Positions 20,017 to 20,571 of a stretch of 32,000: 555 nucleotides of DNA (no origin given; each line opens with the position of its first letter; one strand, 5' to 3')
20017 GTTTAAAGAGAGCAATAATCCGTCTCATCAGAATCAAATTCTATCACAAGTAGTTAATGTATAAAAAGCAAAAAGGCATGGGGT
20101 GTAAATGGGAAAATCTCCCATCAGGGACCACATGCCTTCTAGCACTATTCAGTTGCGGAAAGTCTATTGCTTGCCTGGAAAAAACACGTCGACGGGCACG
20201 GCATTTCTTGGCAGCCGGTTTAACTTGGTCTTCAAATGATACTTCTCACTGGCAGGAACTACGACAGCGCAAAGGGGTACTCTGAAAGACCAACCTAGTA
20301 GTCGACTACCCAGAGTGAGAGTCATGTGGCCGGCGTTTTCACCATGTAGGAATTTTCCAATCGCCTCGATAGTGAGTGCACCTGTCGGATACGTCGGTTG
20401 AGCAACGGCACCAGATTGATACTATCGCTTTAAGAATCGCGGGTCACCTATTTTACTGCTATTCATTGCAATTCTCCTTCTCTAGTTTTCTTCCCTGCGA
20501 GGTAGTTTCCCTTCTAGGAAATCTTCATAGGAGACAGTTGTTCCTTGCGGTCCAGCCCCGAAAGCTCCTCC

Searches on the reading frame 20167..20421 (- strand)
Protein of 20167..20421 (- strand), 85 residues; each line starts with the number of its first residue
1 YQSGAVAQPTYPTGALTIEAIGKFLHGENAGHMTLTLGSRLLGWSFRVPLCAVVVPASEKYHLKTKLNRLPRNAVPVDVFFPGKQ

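Call 9: search_protein_families(library=pfam, max_evalue=1, proteins=[window:20167-20421:-])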
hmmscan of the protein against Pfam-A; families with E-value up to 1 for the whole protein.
seq(85 aa): 0 families

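Call 17: search_dna_similar(query=window:20167-20421:-, collection=phages, mode=protein, max_evalue=10)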
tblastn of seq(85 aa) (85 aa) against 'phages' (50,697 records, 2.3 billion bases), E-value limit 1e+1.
Records with a match: 1; places in all: 1; records where one place covers at least 80% of the query: 0.
Best place of each record, by identity: 60-80% 1.
By first word of the organism name: Microvirus 1.
By host as written in the record: Marmota flaviventris 1.
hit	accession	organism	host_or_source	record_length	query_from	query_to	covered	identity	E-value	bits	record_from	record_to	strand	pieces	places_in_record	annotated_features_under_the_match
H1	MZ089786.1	Microvirus mar40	Marmota flaviventris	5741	38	56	22%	63.2%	9e+0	30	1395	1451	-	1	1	major capsid protein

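Call 38: search_protein_representatives(protein=window:20167-20421:-)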
Query: 85 residues. Proteins with E-value up to 0.001 (for the whole library): 37; up to 1e-10: 4; up to 1e-30: 0. The best 37 are listed.
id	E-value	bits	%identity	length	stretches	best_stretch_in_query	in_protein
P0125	4.6e-13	64.9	53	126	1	2-82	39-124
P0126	5.6e-13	64.7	46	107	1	1-82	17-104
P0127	7.2e-13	64.3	47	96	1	1-81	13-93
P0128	7.6e-12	61.0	49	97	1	1-82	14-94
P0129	1.1e-10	57.3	47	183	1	1-83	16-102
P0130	1.3e-10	57.1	48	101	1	1-81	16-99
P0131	3.8e-10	55.6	46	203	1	1-83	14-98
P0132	9.1e-10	54.4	46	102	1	1-83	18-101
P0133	1.4e-09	53.8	48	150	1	15-83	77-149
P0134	2.9e-09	52.8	41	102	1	1-83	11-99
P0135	3.1e-09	52.7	49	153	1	15-82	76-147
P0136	1.7e-08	50.4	39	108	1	1-82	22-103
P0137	3.0e-08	49.6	49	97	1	2-81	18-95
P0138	4.6e-08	49.0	49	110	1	1-81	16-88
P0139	6.9e-08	48.4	48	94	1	1-81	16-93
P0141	1.2e-07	47.7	47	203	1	1-81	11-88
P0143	1.7e-07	47.2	45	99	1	1-81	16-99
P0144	4.1e-07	46.0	33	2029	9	16-61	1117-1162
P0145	4.6e-07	45.8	43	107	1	2-82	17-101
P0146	7.4e-07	45.1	43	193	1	3-81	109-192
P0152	5.9e-05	39.1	30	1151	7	17-56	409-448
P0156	1.7e-04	37.6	33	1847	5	20-61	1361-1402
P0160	7.7e-04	35.5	39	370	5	23-53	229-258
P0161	7.9e-04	35.5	40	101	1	1-82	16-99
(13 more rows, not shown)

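Call 44: search_protein_families(library=pfam, proteins=[P0144, P0152, P0156, P0160, P0129, P0131, P0141, P0146], max_evalue=0.01)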
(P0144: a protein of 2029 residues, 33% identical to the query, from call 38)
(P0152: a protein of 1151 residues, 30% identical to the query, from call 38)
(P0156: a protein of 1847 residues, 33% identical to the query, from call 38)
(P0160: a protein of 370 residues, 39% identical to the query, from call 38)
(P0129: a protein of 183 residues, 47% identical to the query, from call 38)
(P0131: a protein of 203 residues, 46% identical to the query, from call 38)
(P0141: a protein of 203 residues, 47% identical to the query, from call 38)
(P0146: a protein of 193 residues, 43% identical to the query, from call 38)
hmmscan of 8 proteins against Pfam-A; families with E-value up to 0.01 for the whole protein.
P0144 (2029 aa): 6 families
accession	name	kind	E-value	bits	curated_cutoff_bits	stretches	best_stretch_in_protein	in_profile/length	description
PF18657.6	YDG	-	5e-156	507.8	25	10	1316-1389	2-81/85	YDG domain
PF18676.6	MBG_2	-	1.2e-17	64.7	25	1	1907-1978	1-72/72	MBG domain (YGX type)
PF17883.6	MBG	-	2.5e-15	57.2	23.3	0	1318-1407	2-81/97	MBG domain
PF05860.19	TPS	-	5.5e-10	40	33.5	1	76-285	34-228/252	TPS secretion domain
PF08904.16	EipB_like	-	1.1e-08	35.3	25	0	1389-1432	128-171/249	EipB-like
PF23428.2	DUF7115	-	9.2e-07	29.1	27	0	1551-1580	77-106/108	Domain of unknown function (DUF7115)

P0152 (1151 aa): 5 families
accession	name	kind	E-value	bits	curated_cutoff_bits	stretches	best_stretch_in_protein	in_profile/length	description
PF18657.6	YDG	-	2.8e-152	495.8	25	9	692-764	3-81/85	YDG domain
PF17883.6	MBG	-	3.5e-18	66.3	23.3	2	525-614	2-81/97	MBG domain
PF18676.6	MBG_2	-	1.2e-17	64.7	25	1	1030-1101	1-72/72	MBG domain (YGX type)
PF08904.16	EipB_like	-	1.3e-12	48.3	25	0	344-397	128-181/249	EipB-like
PF23428.2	DUF7115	-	1.7e-06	28.3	27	0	417-452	72-107/108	Domain of unknown function (DUF7115)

P0156 (1847 aa): 6 families
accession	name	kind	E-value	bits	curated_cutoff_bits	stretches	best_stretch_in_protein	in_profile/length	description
PF18657.6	YDG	-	7.8e-121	395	25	8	1473-1543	4-81/85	YDG domain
PF17883.6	MBG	-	8.3e-21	74.7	23.3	5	1640-1729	3-87/97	MBG domain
PF05860.19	TPS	-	1.3e-15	58.5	33.5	1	32-320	1-251/252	TPS secretion domain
PF18676.6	MBG_2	-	2.6e-15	57.2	25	1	1723-1794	1-72/72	MBG domain (YGX type)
PF08904.16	EipB_like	-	0.0087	16.1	25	0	1128-1172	128-172/249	EipB-like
PF19394.4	DUF5969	-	0.009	16.8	25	0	1128-1163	26-61/93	Family of unknown function (DUF5969)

P0160 (370 aa): 2 families
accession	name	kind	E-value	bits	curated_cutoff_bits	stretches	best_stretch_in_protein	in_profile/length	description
PF24119.1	DUF7393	-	8.7e-14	51.4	27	0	54-70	7-23/48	Domain of unknown function (DUF7393)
PF13962.11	PGG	-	5.3e-08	33.1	24.1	0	199-236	14-52/116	Domain of unknown function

P0129 (183 aa): 0 families

P0131 (203 aa): 0 families

P0141 (203 aa): 0 families

P0146 (193 aa): 0 families

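Call 46: find_encoding_contigs(protein=P0125, flank=4000, max_places=3)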
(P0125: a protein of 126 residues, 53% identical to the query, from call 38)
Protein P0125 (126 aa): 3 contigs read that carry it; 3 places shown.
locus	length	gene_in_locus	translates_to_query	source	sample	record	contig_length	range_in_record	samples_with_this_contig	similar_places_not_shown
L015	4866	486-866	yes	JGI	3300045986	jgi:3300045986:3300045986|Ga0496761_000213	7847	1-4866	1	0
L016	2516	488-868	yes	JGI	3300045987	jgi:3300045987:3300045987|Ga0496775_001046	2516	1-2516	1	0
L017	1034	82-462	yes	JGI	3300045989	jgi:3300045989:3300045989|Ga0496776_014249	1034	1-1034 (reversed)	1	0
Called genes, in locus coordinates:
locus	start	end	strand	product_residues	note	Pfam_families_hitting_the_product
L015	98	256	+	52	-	-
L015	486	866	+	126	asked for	-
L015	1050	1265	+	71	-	PF01402:RHH_1 (weak)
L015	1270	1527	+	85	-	-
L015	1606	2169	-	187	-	-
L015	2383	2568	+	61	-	-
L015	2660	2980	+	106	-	-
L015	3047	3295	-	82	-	-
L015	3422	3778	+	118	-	-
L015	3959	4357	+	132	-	-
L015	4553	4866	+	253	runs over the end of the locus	-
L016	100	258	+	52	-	-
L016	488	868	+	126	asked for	-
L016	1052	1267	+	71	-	PF01402:RHH_1 (weak)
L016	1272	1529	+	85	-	-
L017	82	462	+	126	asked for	-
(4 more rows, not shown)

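Call 47: find_encoding_contigs(protein=P0127, flank=4000, max_places=3)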
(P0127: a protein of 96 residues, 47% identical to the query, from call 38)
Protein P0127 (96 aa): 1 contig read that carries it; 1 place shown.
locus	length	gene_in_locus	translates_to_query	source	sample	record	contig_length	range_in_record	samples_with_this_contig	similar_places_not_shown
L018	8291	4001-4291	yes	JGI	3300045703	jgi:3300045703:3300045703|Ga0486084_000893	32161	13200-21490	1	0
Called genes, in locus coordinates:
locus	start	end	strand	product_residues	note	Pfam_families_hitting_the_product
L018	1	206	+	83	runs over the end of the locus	-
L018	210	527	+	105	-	-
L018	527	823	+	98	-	-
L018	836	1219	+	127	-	-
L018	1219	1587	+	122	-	-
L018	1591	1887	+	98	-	-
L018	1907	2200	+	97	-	-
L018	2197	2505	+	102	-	-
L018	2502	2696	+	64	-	-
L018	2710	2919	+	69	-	-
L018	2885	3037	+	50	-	-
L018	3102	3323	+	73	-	-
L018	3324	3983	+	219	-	PF02463:SMC_N (faint), PF13476:AAA_23 (weak), PF13175:AAA_15 (faint), PF13304:AAA_21 (faint)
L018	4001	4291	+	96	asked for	-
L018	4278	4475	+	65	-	-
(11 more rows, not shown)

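Call 54: search_protein_families(library=padloc, proteins=[P0125, P0143, P0161], max_evalue=0.1)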
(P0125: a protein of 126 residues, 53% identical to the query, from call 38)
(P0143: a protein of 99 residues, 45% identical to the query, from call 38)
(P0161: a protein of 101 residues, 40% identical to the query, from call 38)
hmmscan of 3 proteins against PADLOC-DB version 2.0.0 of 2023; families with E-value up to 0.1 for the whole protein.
P0125 (126 aa): 0 families

P0143 (99 aa): 0 families

P0161 (101 aa): 0 families

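Call 56: find_encoding_contigs(protein=P0161, flank=4000, max_places=3)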
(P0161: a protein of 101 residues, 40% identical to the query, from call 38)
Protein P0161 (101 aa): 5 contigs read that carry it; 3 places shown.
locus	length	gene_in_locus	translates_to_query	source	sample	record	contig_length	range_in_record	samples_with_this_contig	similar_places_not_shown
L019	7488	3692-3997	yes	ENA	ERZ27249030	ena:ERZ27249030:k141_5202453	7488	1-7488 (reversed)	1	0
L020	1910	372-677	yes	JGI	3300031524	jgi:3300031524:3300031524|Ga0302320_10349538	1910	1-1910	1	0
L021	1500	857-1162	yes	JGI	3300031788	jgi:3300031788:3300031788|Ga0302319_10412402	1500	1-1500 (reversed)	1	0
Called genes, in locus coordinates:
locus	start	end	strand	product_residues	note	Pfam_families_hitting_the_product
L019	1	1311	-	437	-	?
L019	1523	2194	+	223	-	PF00072:Response_reg, PF00486:Trans_reg_C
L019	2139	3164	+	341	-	PF00512:HisKA, PF02518:HATPase_c, PF14501:HATPase_c_5 (weak)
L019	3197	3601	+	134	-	-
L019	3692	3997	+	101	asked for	-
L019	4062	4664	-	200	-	-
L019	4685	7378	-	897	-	PF02861:Clp_N, PF13191:AAA_16 (weak), PF23569:NBD_SMAX1, PF00004:AAA, PF17871:AAA_lid_9, PF07724:AAA_2, PF07728:AAA_5, PF10431:ClpB_D2-small, +6 more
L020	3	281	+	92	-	?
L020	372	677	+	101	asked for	-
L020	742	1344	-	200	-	-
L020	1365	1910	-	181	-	?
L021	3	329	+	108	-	?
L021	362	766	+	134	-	-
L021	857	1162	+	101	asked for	-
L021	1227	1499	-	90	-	?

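Call 57: find_encoding_contigs(protein=P0128, flank=4000, max_places=3)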
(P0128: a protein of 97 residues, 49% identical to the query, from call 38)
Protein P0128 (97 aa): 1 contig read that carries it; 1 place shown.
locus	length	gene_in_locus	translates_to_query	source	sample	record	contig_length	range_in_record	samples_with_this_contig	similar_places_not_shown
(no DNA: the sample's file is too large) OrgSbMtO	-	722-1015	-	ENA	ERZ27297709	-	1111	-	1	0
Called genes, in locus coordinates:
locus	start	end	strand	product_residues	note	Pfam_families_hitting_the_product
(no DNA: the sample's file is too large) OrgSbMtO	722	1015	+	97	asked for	-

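Call 61: predict_structure(alignment_id=A3)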
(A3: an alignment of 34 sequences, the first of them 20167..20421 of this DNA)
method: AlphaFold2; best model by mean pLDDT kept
length: 85 residues; sequences in the alignment: 34
mean_pLDDT: 90.6   pTM: 0.78
mean pLDDT of the five models: 90.6, 89.9, 89.6, 88.8, 88.4
residues with pLDDT >= 90: 68; 70-90: 9; 50-70: 7; < 50: 1
segments of 3 or more residues with pLDDT < 50: none
pLDDT, mean of each block of 10 residues (from residue 1): 62 94 97 97 94 96 96 93 80
secondary structure, 60 per line:
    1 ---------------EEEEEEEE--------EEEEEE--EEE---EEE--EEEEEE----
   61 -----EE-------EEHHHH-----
elements in order: E16-23 E32-37 E40-42 E46-48 E51-56 H77-80

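Call 64: fold_search(model_id=the predicted structure, library=pdb)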
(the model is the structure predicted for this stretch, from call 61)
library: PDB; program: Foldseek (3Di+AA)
matches with E <= 10: 244; with E <= 0.001: 0
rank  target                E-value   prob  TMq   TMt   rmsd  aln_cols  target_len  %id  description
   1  4kse                  8.8e-01  0.08  0.23  0.07   8.2        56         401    9  Crystal structure of a HIV p51 (219-230) deletion mutant (released 2014-08-13)
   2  7esw_A                1.2e+00  0.08  0.22  0.17   9.7        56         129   18  Root induced Secreted protein Tsp1 from Biocontrol fungi Trichoderma virens (released 2021-10-06)
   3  9fny_AF               1.2e+00  0.04  0.16  0.08  11.4        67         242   16  PF30S-PF30S dimer mediated by aRDF from P. furiosus (Structure I) (released 2025-01-15)
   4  5gao_p                1.2e+00  0.08  0.27  0.29   8.8        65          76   17  Head region of the yeast spliceosomal U4/U6.U5 tri-snRNP (released 2016-01-27)
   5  4n3v_A                1.3e+00  0.14  0.29  0.16  10.3        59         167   10  Crystal structure of a bile-acid 7-alpha dehydratase (CLOHIR_00079) from Clostridium hiranonis DSM 13275 at 1.89 A res (released 2013-12-04)
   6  6i1q_A                1.7e+00  0.11  0.27  0.08   6.7        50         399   12  Iodide structure of Trichoderma reesei Carbohydrate-Active Enzymes Family AA12 (released 2019-11-13)
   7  9e5c_7g               1.7e+00  0.02  0.17  0.05  17.1        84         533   13  Cryo-EM structure of 96 nm repeat of microtubule doublet from T. brucei flagellum (released 2025-03-12)
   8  6w90                  1.8e+00  0.07  0.22  0.16   6.5        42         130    5  De novo designed NTF2 fold protein NT-9 (released 2020-08-19)
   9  4ep5                  2.2e+00  0.08  0.24  0.15   7.4        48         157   17  Thermus thermophilus RuvC structure (released 2012-11-14)
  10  5aj0_Bc               2.4e+00  0.13  0.36  0.45   5.0        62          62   11  Cryo electron microscopy of actively translating human polysomes (POST state). (released 2015-05-20)
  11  6rxt_CR               2.7e+00  0.11  0.22  0.03   3.6        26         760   23  Cryo-EM structure of the 90S pre-ribosome (Kre33-Noc4) from Chaetomium thermophilum, state A (released 2019-08-14)
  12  3qef_B                2.7e+00  0.06  0.24  0.09   4.7        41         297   20  The structure and function of an arabinan-specific alpha-1,2-arabinofuranosidase identified from screening the activit (released 2011-02-16)
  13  8rxh_Sd               2.9e+00  0.08  0.31  0.37   6.5        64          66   16  CRYO-EM STRUCTURE OF LEISHMANIA MAJOR 80S RIBOSOME WITH A/P/E-site tRNA AND mRNA : PARENTAL STRAIN (released 2024-05-15)
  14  6i1t_A                2.9e+00  0.08  0.26  0.08   6.7        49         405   12  Calcium structure of Trichoderma reesei Carbohydrate-Active Enzymes Family AA12 (released 2019-11-13)
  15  6h7t_A                3.1e+00  0.08  0.25  0.08   6.7        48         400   12  Native structure of Trichoderma reesei Carbohydrate-Active Enzymes Family AA12 (released 2019-08-14)
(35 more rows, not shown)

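Call 66: fold_search(model_id=the predicted structure, library=viral)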
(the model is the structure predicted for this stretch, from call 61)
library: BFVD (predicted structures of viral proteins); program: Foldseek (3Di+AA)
matches with E <= 10: 364; with E <= 0.001: 0
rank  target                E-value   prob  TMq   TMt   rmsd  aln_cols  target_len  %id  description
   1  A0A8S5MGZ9            4.3e-01  0.44  0.37  0.40   5.1        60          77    7  TRAF PROTEIN, TRAO PROTEIN, TRAN ADHESION, BACTERIAL SECRETION.5A [Podoviridae sp. ct1h53]
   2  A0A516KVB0            7.3e-01  0.11  0.25  0.23  12.8        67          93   15  (no name in the UniProt tables at hand)
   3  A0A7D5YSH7            7.3e-01  0.06  0.24  0.22  11.0        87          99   14  (no name in the UniProt tables at hand)
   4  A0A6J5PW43            7.8e-01  0.06  0.21  0.14  10.1        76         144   10  NAT_SF domain containing protein [uncultured Caudovirales phage]
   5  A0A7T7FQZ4            7.8e-01  0.05  0.22  0.07  16.7        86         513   21  Capsid protein [Macrobrachium rosenbergii bidensovirus]
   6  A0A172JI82            8.9e-01  0.07  0.24  0.14  13.5        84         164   14  Uncharacterized protein [Bacillus phage AR9]
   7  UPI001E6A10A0         9.5e-01  0.21  0.33  0.29   5.5        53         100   17  (no name look-up for this kind of identifier)
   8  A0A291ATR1            9.5e-01  0.10  0.27  0.09   9.1        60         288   18  Uncharacterized protein [Pandoravirus salinus]
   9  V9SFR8                1.0e+00  0.20  0.33  0.19   6.0        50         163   16  Uncharacterized protein [Tunisvirus fontaine2]
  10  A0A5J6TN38            1.2e+00  0.07  0.26  0.12  15.8        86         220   13  Uncharacterized protein [Mycobacterium phage Lemuria]
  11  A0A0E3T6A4            1.4e+00  0.13  0.33  0.33   6.1        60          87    8  Uncharacterized protein [Gordonia phage Gsput1]
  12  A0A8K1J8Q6            1.4e+00  0.06  0.27  0.11  13.9        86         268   15  (no name in the UniProt tables at hand)
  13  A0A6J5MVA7            1.4e+00  0.05  0.22  0.15   9.8        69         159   17  Uncharacterized protein [uncultured Caudovirales phage]
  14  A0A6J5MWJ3            1.6e+00  0.06  0.24  0.18   9.0        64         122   12  Uncharacterized protein (Fragment) [uncultured Caudovirales phage]
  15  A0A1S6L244            1.7e+00  0.08  0.34  0.06   9.4       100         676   16  (no name in the UniProt tables at hand)
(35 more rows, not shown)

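Call 78: list_cluster_members(proteins=[P0125, P0126, P0127, P0130, P0132, P0136, P0139, P0143, P0145, P0161])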
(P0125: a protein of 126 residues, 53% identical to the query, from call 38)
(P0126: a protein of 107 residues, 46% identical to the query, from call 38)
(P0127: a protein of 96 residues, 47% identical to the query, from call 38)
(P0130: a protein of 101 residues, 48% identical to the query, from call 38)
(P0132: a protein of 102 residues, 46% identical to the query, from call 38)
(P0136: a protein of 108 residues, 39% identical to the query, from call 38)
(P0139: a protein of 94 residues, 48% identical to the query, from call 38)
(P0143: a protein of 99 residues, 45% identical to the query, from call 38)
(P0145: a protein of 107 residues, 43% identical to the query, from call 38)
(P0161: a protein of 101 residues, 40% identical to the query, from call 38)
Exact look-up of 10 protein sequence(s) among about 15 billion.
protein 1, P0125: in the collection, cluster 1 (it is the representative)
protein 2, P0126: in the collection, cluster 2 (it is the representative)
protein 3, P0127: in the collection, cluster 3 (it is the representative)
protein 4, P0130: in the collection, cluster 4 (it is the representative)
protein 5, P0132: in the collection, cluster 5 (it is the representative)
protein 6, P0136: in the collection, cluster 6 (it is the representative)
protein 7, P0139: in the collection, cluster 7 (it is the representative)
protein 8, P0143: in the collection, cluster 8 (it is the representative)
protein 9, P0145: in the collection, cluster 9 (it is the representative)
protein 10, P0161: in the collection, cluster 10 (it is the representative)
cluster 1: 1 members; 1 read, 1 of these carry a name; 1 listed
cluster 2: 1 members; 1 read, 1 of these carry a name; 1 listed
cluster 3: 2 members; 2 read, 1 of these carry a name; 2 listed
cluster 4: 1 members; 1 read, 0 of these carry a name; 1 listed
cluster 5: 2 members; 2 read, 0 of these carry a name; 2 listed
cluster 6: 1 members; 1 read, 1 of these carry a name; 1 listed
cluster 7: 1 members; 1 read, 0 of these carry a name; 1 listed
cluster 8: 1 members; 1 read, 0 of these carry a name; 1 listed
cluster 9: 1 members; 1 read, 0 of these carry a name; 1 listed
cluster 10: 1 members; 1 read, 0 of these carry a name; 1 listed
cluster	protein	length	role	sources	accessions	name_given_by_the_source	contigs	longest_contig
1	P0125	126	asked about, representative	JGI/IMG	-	hypothetical protein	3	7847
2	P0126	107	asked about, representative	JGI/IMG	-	hypothetical protein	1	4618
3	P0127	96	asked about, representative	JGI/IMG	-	hypothetical protein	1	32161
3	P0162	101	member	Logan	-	-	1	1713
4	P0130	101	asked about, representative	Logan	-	-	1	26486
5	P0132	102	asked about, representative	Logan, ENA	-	-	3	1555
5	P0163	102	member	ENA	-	-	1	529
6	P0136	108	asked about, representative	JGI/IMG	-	hypothetical protein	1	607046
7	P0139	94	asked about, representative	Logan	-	-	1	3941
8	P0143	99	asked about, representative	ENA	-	-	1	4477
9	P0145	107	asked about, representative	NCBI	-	-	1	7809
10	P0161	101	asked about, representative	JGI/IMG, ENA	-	-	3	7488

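Call 86: find_encoding_contigs(protein=P0136, flank=5000, max_places=2)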
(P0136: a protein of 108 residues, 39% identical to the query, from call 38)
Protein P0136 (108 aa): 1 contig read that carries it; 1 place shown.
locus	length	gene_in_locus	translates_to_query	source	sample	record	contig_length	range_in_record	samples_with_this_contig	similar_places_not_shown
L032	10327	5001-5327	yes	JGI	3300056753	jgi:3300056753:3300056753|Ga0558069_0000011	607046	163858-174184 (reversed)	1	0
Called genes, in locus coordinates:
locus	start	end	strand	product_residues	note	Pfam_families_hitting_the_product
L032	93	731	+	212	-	-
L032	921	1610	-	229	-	PF01177:Asp_Glu_race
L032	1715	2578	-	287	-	-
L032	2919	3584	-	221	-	PF03483:B3_4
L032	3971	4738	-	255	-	PF07963:N_methyl (weak)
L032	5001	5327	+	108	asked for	-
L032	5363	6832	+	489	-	PF00083:Sugar_tr, PF03209:PUCC (faint), PF07690:MFS_1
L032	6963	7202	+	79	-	-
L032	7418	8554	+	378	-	-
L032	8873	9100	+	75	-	-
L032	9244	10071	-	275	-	PF21302:Zn_ribbon_RlmA, PF01209:Ubie_methyltran, PF13847:Methyltransf_31, PF08241:Methyltransf_11, PF13649:Methyltransf_25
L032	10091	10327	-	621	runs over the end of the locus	PF09925:DUF2157 (weak)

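Call 87: find_encoding_contigs(protein=P0130, flank=5000, max_places=2)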
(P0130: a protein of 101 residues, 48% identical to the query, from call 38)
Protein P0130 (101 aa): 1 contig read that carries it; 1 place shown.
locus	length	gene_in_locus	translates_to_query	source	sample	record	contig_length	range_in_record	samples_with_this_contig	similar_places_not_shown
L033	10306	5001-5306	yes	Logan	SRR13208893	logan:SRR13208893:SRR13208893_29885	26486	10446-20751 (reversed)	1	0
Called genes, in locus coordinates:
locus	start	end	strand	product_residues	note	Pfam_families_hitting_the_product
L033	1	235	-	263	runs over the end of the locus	-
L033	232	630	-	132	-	PF03073:TspO_MBR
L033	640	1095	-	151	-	-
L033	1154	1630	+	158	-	-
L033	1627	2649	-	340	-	PF02547:Queuosine_synth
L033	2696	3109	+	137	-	PF00856:SET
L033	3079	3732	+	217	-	PF00730:HhH-GPD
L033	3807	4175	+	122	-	-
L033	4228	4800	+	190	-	PF03703:bPH_2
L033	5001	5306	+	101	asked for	-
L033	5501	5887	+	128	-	-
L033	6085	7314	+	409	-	PF07963:N_methyl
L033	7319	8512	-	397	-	PF07963:N_methyl (weak), PF13385:Laminin_G_3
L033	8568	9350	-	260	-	PF01978:TrmB, PF12802:MarR_2 (weak), PF01047:MarR (weak)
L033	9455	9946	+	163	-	-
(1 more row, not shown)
